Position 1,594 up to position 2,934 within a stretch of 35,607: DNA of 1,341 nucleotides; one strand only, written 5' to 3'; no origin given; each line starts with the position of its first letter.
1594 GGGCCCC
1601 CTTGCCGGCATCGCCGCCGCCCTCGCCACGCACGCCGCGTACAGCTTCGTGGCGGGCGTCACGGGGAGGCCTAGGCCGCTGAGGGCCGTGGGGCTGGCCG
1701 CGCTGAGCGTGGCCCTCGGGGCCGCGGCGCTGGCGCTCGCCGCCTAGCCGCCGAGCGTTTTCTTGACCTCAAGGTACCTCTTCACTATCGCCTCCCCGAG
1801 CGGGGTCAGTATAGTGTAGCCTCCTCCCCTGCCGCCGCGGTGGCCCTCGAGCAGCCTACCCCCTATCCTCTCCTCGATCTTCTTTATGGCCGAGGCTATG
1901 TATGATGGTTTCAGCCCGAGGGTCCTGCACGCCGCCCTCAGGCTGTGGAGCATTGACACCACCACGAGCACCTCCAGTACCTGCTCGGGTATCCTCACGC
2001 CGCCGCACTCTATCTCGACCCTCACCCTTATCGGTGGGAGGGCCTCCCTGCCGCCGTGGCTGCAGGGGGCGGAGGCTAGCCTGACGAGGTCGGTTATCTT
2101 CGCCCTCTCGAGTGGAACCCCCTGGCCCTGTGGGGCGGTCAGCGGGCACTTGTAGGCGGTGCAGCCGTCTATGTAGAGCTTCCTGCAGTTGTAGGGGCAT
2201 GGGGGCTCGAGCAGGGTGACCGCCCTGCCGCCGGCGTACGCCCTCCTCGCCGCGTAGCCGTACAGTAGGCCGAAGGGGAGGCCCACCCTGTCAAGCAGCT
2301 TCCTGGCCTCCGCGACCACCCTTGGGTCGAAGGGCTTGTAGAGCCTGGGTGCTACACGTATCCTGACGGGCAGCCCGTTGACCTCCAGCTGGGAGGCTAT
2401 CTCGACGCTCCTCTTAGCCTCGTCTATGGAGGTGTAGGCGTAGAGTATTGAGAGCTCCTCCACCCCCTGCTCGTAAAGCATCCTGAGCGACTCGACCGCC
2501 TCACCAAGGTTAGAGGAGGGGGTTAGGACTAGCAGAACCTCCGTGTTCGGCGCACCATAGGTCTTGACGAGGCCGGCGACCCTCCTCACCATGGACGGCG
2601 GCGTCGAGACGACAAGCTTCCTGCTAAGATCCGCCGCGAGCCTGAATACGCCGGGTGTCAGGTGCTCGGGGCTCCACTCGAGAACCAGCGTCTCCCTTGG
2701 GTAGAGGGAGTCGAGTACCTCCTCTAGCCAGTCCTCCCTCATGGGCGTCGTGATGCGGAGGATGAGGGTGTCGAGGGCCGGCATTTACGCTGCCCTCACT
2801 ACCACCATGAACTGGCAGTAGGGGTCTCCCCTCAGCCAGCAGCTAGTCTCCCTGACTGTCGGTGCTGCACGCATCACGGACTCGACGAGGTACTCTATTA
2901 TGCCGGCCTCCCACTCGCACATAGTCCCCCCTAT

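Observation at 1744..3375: CorQ/CorR-like sensor pair with an unusual Cys-rich regulator architecture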

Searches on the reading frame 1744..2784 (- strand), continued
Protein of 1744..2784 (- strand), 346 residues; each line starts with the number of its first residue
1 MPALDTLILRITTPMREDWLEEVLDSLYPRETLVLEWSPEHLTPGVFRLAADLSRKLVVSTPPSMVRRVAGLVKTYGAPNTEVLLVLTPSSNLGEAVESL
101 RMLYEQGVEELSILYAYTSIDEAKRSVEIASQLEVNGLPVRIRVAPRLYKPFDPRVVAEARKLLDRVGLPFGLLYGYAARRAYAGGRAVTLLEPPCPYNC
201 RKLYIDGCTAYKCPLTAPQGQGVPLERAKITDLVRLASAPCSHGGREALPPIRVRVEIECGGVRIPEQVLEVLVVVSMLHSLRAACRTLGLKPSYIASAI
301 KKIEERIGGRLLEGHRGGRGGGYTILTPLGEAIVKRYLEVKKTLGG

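Call 57: find_encoding_contigs(protein=P0183, flank=8000, max_places=1)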
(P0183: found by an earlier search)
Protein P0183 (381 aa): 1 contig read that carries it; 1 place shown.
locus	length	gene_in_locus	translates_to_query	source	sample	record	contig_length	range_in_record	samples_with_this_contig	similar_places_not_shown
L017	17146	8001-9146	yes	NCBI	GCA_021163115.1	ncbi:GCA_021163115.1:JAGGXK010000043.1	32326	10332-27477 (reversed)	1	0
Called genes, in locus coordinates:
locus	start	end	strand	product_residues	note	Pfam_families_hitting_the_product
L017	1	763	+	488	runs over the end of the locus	PF00474:SSF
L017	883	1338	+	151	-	PF20358:DUF6653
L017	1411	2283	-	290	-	PF00892:EamA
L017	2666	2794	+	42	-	-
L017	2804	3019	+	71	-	PF00815:Histidinol_dh (weak)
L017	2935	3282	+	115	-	PF00815:Histidinol_dh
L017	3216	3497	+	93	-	PF00815:Histidinol_dh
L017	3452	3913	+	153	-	PF00815:Histidinol_dh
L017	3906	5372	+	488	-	PF00474:SSF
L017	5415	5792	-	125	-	PF02566:OsmC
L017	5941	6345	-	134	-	PF08753:NikR_C, PF21699:TM1266-like (faint)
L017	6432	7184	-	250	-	-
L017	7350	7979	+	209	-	PF02830:V4R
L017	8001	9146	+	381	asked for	PF00126:HTH_1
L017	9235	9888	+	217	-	PF13484:Fer4_16 (faint), PF12797:Fer4_2 (faint), PF12837:Fer4_6 (faint), PF13247:Fer4_11, PF12838:Fer4_7 (weak), PF00037:Fer4 (weak), PF13237:Fer4_10 (weak), PF13187:Fer4_9 (weak), +1 more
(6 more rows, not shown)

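Call 58: find_encoding_contigs(protein=P0029, flank=8000, max_places=1)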
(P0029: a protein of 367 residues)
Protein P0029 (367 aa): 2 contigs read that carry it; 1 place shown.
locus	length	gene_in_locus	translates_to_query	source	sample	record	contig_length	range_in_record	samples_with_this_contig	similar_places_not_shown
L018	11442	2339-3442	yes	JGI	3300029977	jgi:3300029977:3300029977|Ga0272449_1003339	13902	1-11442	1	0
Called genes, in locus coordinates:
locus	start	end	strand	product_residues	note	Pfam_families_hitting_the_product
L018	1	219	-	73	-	?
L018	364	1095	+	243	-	-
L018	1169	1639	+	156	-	PF01398:JAB, PF14464:Prok-JAB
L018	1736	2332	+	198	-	PF02830:V4R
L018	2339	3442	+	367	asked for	-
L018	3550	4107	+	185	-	PF13237:Fer4_10 (weak), PF13247:Fer4_11, PF12838:Fer4_7, PF13187:Fer4_9 (weak), PF14697:Fer4_21 (weak), PF25160:LdpA_Fe-S-bd, PF12797:Fer4_2 (weak), PF00037:Fer4, +7 more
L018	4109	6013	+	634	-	PF03063:Prismane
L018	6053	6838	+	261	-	PF01656:CbiA, PF02374:ArsA_ATPase (weak), PF10609:ParA (weak), PF13614:AAA_31 (weak)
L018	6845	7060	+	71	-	PF10133:CooT (weak)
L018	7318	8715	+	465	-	PF01554:MatE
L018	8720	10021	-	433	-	PF01554:MatE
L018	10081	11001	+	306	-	PF00106:adh_short, PF01073:3Beta_HSD, PF01370:Epimerase, PF02719:Polysacc_synt_2, PF04321:RmlD_sub_bind, PF05368:NmrA, PF07993:NAD_binding_4, PF13460:NAD_binding_10, +1 more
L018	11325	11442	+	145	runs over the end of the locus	PF18765:Polbeta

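Call 59: find_encoding_contigs(protein=P0030, flank=8000, max_places=1)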
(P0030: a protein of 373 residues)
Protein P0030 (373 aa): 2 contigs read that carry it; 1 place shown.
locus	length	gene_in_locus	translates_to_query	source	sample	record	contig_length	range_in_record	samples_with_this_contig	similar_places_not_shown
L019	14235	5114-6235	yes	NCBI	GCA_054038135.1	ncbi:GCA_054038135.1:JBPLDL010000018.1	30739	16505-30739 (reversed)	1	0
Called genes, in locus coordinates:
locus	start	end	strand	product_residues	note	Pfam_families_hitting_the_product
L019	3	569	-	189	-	?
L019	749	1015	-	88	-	PF01850:PIN (weak)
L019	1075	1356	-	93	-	PF26688:RHH_12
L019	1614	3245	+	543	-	PF04675:DNA_ligase_A_N, PF01068:DNA_ligase_A_M, PF04679:DNA_ligase_A_C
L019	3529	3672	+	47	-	-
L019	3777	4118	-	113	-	-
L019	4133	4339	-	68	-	-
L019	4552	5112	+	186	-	PF02830:V4R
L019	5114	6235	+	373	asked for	PF00126:HTH_1, PF13556:HTH_30 (weak)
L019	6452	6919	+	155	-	PF13247:Fer4_11, PF12838:Fer4_7 (weak), PF13187:Fer4_9 (weak), PF00037:Fer4 (weak), PF12797:Fer4_2 (weak), PF12837:Fer4_6 (weak), PF13237:Fer4_10 (weak), PF13187:Fer4_9 (weak), +3 more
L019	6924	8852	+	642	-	PF03063:Prismane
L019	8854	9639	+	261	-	PF00142:Fer4_NifH (faint), PF01656:CbiA, PF02374:ArsA_ATPase, PF06564:CBP_BcsQ (faint), PF10609:ParA (weak), PF13614:AAA_31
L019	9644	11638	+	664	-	PF00890:FAD_binding_2, PF01266:DAO, PF12831:FAD_oxidored, PF13450:NAD_binding_8, PF00037:Fer4, PF12838:Fer4_7, PF13237:Fer4_10, PF14697:Fer4_21, +13 more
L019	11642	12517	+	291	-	PF02662:FlpD, PF12797:Fer4_2 (faint), PF12837:Fer4_6 (faint), PF13187:Fer4_9, PF00037:Fer4 (weak), PF13237:Fer4_10, PF14697:Fer4_21, PF12838:Fer4_7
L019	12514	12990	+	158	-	PF13183:Fer4_8 (weak), PF12838:Fer4_7 (faint), PF13187:Fer4_9, PF13534:Fer4_17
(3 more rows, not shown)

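Call 71: predict_structure(alignment_id=A4)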
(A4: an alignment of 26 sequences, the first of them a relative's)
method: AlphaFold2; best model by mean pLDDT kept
length: 369 residues; sequences in the alignment: 26
mean_pLDDT: 87.2   pTM: 0.69
mean pLDDT of the five models: 87.2, 87.1, 86.7, 86.5, 86.3
residues with pLDDT >= 90: 214; 70-90: 118; 50-70: 34; < 50: 3
segments of 3 or more residues with pLDDT < 50: none
pLDDT, mean of each block of 10 residues (from residue 1): 84 66 61 94 91 89 94 96 89 92 93 90 92 93 93 95 89 87 85 87 93 77 94 90 95 84 58 91 94 92 84 94 95 70 95 90 69
secondary structure, 60 per line:
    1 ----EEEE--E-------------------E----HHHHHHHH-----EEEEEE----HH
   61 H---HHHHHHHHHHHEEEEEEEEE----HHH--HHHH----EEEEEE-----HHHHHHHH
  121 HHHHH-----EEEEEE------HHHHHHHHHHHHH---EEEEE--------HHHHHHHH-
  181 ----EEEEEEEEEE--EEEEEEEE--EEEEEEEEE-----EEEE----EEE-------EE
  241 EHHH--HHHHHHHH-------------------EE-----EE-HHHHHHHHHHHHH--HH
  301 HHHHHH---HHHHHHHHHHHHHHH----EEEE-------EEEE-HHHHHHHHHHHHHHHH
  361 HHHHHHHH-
elements in order: E5-8 H36-43 E49-54 H65-75 E76-84 H94-97 E102-107 H113-125 E131-136 H143-155 E159-163 H172-179 E185-194 E197-204 E207-215 E221-224 E229-231 E239-241 H247-254 H284-296 H299-306 H310-324 E329-332 E340-343 H345-368
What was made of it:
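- AF2 model of T. onnurineus CorR: pLDDT 87 (call 71).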

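Call 73: fold_search(model_id=the predicted structure, library=pdb)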
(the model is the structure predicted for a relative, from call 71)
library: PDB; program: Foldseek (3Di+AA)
matches with E <= 10: 1603; with E <= 0.001: 37
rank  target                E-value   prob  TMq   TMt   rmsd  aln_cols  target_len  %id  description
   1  2fb2_B                1.5e-08  1.00  0.53  0.59   5.3       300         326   13  Structure of the MoaA Arg17/266/268/Ala triple mutant (released 2006-05-09)
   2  1tv7_B                1.5e-08  1.00  0.52  0.58   5.2       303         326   12  Structure of the S-adenosylmethionine dependent Enzyme MoaA (released 2004-08-31)
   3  5v1q_B                3.8e-08  1.00  0.46  0.39   6.4       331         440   14  Crystal structure of Streptococcus suis SuiB (released 2017-08-30)
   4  2fb2_A                7.3e-08  1.00  0.53  0.59   5.2       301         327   14  Structure of the MoaA Arg17/266/268/Ala triple mutant (released 2006-05-09)
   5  5v1q_A                1.6e-07  1.00  0.46  0.41   6.2       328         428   14  Crystal structure of Streptococcus suis SuiB (released 2017-08-30)
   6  5v1s_A                1.9e-07  1.00  0.47  0.42   5.8       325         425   14  Crystal structure of Streptococcus suis SuiB bound to S-adenosylmethionine (released 2017-08-30)
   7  5v1s_B                2.2e-07  1.00  0.45  0.40   6.1       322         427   13  Crystal structure of Streptococcus suis SuiB bound to S-adenosylmethionine (released 2017-08-30)
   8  1tv7_A                2.6e-07  1.00  0.52  0.58   5.2       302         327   12  Structure of the S-adenosylmethionine dependent Enzyme MoaA (released 2004-08-31)
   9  5v1t_A                1.3e-06  1.00  0.47  0.41   5.8       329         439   14  Crystal structure of Streptococcus suis SuiB bound to precursor peptide SuiA (released 2017-08-30)
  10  6efn                  1.7e-05  1.00  0.45  0.43   5.4       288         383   14  Structure of a RiPP maturase, SkfB (released 2018-10-24)
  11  6b4c_L                6.3e-05  1.00  0.43  0.57   5.7       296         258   12  Structure of Viperin from Trichoderma virens (released 2018-07-25)
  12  7vob                  6.7e-05  1.00  0.43  0.47   6.2       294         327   13  The crystal structure of a Radical SAM Enzyme BlsE involved in the Biosynthesis of Blasticidin S (released 2022-05-04)
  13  7wzx                  1.0e-04  1.00  0.35  0.42  10.1       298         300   15  The structure of a Twitch Radical SAM Dehydrogenase SpeY (released 2022-12-28)
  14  6b4c_C                1.6e-04  1.00  0.42  0.56   5.5       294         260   12  Structure of Viperin from Trichoderma virens (released 2018-07-25)
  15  8wm2_A                1.7e-04  1.00  0.40  0.47   7.3       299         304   16  Crystal structure of AbmM (released 2024-10-09)
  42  2ijl_B                1.2e-03  1.00  0.22  0.65   3.6       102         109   24  The structure of a putative ModE from Agrobacterium tumefaciens. (released 2006-10-31)
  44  2ijl_A                1.4e-03  1.00  0.22  0.64   4.1       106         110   24  The structure of a putative ModE from Agrobacterium tumefaciens. (released 2006-10-31)
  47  1b9m_A                1.5e-03  1.00  0.23  0.32   3.5       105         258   18  REGULATOR FROM ESCHERICHIA COLI (released 2000-03-15)
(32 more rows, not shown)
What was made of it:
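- On Radical SAM superfamily: The T. onnurineus homologue hits MoaA and SuiB at 1e-8 (call 73).
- It hits MoaA at 1.5e-8, SuiB at 3.8e-8, and SkfB, viperin, BlsE, SpeY and anSME (call 73).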

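Call 90: find_encoding_contigs(protein=P0043, flank=6000, max_places=2)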
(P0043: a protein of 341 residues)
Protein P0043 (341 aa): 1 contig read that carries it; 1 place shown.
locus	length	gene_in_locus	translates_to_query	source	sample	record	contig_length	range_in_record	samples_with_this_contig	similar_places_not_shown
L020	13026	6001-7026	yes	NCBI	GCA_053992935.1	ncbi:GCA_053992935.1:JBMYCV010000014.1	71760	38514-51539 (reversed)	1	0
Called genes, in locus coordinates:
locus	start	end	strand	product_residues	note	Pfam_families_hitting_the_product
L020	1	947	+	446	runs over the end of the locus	PF01979:Amidohydro_1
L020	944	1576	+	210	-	PF00156:Pribosyltran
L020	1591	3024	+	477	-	PF01266:DAO (faint), PF03486:HI0933_like (faint), PF07992:Pyr_redox_2 (weak), PF13738:Pyr_redox_3 (faint), PF21688:FAD-depend_C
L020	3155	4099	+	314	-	PF02517:Rce1-like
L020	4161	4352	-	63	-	-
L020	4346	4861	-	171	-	-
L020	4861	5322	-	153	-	-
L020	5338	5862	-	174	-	PF13247:Fer4_11, PF13237:Fer4_10 (weak), PF12838:Fer4_7, PF00037:Fer4, PF12797:Fer4_2 (weak), PF12837:Fer4_6 (weak), PF13237:Fer4_10 (weak), PF12838:Fer4_7 (weak), +6 more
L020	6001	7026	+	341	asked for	PF04055:Radical_SAM (weak), PF00126:HTH_1 (weak)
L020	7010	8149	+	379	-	PF00753:Lactamase_B (weak), PF12706:Lactamase_B_2 (faint)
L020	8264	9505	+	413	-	PF02608:Bmp, PF13407:Peripla_BP_4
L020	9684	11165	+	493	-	PF00005:ABC_tran, PF13304:AAA_21 (faint), PF00005:ABC_tran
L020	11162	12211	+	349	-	PF02653:BPD_transp_2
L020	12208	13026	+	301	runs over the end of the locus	PF02653:BPD_transp_2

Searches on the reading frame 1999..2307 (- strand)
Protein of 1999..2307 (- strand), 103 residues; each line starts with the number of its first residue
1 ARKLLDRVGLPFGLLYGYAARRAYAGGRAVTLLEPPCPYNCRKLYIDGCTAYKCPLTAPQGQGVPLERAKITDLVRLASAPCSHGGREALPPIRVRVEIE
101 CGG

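Call 64: search_solved_structures(query=A6, max_evalue=10, show_alignments=5)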
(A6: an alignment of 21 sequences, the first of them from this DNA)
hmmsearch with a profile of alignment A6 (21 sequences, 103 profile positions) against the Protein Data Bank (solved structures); distinct sequences matched with E-value up to 10: 8.
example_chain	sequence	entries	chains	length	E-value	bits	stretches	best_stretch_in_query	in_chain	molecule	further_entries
9m8n_A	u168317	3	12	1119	1.1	12.4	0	32-68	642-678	Transient receptor potential cation channel subfamily A member 1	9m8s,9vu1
6v9v_A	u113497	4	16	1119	1.1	12.4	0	32-68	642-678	Transient receptor potential cation channel subfamily A member 1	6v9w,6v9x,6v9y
9moe_A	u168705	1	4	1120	1.1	12.4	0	32-68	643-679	Transient receptor potential cation channel subfamily A member 1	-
6pqo_D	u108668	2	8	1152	1.1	12.4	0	32-68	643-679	Transient receptor potential cation channel subfamily A member 1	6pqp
7or0_A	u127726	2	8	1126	1.2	12.3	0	33-68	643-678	Transient receptor potential cation channel subfamily A member 1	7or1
9d2f_c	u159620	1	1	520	1.5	12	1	10-79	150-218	Ciliogenesis-associated TTC17-interacting protein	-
6wj5_A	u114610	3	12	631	2.6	11.2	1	33-68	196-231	Transient receptor potential cation channel subfamily A member 1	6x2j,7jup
3j9p_D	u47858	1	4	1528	3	11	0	33-68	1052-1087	Maltose-binding periplasmic protein, Transient receptor potential cation channel subfamily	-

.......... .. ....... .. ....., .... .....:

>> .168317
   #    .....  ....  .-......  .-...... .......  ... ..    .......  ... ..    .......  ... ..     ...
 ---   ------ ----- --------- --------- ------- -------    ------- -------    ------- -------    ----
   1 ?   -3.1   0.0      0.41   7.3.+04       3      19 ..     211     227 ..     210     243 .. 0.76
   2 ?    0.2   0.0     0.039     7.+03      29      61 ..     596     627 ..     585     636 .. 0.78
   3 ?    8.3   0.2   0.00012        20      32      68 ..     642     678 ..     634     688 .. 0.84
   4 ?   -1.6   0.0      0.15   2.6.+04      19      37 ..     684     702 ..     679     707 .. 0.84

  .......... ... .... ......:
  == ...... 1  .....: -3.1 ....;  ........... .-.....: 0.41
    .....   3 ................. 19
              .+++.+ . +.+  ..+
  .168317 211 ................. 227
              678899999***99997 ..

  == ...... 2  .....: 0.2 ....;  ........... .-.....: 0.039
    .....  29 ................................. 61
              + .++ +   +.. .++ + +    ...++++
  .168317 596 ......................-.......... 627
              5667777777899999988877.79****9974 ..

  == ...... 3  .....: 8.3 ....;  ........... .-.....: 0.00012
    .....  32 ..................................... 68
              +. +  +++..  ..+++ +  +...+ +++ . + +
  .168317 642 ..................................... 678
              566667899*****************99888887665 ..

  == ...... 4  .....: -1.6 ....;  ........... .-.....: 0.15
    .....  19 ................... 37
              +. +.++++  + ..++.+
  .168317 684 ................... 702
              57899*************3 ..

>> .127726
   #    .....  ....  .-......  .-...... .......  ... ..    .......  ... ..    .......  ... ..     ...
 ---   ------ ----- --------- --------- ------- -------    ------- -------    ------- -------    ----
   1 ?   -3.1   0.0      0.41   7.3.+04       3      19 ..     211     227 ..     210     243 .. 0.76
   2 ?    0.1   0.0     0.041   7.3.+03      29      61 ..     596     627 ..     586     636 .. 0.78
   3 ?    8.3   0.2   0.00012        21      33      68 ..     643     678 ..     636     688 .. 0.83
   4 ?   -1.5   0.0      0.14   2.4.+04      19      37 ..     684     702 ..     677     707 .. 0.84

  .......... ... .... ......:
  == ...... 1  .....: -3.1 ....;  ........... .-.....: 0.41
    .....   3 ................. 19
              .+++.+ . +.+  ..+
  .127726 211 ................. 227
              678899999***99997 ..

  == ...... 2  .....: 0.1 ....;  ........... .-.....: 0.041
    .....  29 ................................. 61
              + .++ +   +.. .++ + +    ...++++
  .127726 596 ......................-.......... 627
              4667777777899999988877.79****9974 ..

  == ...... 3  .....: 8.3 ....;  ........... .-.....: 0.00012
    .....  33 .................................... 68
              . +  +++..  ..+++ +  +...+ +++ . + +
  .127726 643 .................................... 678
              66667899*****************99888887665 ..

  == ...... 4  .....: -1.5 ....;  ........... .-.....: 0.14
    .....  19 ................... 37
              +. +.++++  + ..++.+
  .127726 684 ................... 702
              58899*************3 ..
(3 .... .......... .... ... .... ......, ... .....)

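Call 65: search_protein_families(library=pfam, alignment_id=A6, max_evalue=10)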
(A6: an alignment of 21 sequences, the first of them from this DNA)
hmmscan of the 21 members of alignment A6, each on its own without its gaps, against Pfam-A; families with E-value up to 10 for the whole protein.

A. member 1, seq(103 aa): 0 families

B. families by the number of members that match (of 21 scanned): 3 families
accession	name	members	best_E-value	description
PF13579.12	Glyco_trans_4_4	1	0.042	Glycosyl transferase 4-like domain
PF25059.1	FN3_DSCAM-DSCAML_C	1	0.17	DSCAM/DSCAML C-terminal Fn3-like domain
PF02605.20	PsaL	1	0.29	Photosystem I reaction centre subunit XI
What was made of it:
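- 1999..2289 (-): Beta-rich, twitch-like subdomain (aa 166-262). It holds the family-wide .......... hairpin and the invariant C196, C200, C213 and C241. This region on its own gives no sequence hit to SPASM or twitch models (calls 64, 65).
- On SPASM/twitch auxiliary-cluster domain: There is no sequence match to the SPASM Pfam model or to PDB twitch domains (calls 64, 65).
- The middle region alone gives no significant SPASM/twitch sequence match (calls 64, 65).
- Tried and rejected: A profile of aa 160-262 gave only chance hits in PDB (TRPA1, E about 1) and nothing in Pfam (calls 64, 65).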
